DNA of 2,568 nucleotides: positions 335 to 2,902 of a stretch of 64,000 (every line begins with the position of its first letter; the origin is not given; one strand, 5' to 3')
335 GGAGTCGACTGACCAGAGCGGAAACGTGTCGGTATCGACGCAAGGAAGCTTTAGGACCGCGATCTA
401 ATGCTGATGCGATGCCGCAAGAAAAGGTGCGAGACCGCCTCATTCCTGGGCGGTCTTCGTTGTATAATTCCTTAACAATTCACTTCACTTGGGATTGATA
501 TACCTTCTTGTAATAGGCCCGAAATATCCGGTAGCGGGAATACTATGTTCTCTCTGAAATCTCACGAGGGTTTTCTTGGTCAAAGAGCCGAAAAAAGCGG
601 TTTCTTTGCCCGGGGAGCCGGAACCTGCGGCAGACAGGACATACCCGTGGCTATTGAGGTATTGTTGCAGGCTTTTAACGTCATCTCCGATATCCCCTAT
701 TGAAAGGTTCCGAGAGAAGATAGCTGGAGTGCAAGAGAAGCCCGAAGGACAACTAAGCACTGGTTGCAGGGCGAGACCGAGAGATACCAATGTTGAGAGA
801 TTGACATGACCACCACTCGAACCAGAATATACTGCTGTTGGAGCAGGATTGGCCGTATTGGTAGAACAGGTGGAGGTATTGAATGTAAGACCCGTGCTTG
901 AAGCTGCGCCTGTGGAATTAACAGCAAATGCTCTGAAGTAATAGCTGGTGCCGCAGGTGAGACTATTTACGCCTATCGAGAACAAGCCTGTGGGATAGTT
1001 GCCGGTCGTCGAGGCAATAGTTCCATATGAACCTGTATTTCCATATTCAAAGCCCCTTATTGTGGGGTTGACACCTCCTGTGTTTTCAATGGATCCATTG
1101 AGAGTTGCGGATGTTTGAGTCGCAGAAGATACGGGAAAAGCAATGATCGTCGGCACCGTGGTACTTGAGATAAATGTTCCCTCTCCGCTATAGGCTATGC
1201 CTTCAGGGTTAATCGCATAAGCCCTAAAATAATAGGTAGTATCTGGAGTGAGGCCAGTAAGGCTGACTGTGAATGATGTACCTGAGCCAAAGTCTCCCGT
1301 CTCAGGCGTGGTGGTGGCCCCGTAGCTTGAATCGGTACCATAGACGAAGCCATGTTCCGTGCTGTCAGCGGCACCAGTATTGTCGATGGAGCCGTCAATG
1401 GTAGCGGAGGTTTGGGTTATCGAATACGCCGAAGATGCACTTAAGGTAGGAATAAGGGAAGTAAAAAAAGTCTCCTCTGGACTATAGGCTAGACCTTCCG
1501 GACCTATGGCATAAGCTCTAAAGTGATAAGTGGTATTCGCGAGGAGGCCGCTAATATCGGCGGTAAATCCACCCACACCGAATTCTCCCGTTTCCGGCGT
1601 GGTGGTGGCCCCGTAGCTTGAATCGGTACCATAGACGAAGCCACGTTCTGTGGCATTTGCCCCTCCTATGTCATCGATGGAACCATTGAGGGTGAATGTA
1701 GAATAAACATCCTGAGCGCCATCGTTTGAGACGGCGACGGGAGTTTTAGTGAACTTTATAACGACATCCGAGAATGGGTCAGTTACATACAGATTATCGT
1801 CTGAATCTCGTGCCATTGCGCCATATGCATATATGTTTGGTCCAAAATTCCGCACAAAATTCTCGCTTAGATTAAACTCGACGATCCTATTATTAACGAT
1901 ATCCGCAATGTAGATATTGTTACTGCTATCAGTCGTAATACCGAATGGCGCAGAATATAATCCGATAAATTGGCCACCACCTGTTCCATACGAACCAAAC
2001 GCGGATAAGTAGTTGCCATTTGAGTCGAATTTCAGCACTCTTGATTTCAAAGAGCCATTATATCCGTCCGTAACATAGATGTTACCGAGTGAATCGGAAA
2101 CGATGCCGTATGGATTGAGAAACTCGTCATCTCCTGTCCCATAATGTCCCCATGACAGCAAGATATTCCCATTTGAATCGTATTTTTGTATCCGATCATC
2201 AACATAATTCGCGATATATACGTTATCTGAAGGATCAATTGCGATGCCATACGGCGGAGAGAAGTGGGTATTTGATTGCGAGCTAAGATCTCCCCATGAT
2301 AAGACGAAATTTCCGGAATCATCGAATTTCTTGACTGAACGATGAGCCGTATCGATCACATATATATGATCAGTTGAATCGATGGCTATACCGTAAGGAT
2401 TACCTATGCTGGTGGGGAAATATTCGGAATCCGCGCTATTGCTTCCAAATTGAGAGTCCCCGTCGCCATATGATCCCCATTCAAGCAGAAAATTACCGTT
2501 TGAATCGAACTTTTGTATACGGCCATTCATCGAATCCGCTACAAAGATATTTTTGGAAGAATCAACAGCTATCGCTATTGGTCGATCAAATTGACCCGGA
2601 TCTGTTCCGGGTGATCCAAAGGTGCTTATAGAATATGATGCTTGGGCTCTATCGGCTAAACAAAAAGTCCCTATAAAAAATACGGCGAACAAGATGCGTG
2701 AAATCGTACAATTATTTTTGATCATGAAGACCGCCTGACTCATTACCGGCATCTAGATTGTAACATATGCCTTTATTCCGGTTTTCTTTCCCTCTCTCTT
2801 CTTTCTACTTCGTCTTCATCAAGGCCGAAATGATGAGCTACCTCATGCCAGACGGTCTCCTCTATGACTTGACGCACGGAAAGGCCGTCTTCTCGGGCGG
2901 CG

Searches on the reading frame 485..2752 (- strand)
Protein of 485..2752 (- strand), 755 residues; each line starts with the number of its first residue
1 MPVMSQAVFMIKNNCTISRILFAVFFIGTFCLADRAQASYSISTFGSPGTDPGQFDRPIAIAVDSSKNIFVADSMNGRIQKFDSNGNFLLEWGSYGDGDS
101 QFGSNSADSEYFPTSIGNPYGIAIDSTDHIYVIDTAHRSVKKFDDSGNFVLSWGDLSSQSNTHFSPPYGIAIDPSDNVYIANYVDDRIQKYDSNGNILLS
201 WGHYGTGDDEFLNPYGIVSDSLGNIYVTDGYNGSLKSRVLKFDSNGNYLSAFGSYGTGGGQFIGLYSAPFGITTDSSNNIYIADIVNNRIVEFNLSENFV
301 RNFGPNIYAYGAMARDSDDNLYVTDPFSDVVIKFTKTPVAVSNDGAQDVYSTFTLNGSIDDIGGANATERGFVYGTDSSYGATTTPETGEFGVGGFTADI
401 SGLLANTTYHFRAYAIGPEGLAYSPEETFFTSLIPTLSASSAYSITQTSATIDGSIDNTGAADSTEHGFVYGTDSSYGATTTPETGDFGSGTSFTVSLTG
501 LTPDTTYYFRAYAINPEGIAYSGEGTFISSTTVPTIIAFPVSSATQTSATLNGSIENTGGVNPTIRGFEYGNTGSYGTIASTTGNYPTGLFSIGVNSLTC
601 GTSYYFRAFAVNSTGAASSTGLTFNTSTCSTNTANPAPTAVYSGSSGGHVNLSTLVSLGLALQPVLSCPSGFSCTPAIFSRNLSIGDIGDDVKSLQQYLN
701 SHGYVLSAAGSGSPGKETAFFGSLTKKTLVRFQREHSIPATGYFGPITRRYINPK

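Call 30: find_encoding_contigs(protein=window:485-2752:-, flank=10000, max_places=4)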
Protein window:485-2752:- (755 aa): no gene with exactly this product is on record in the collection.
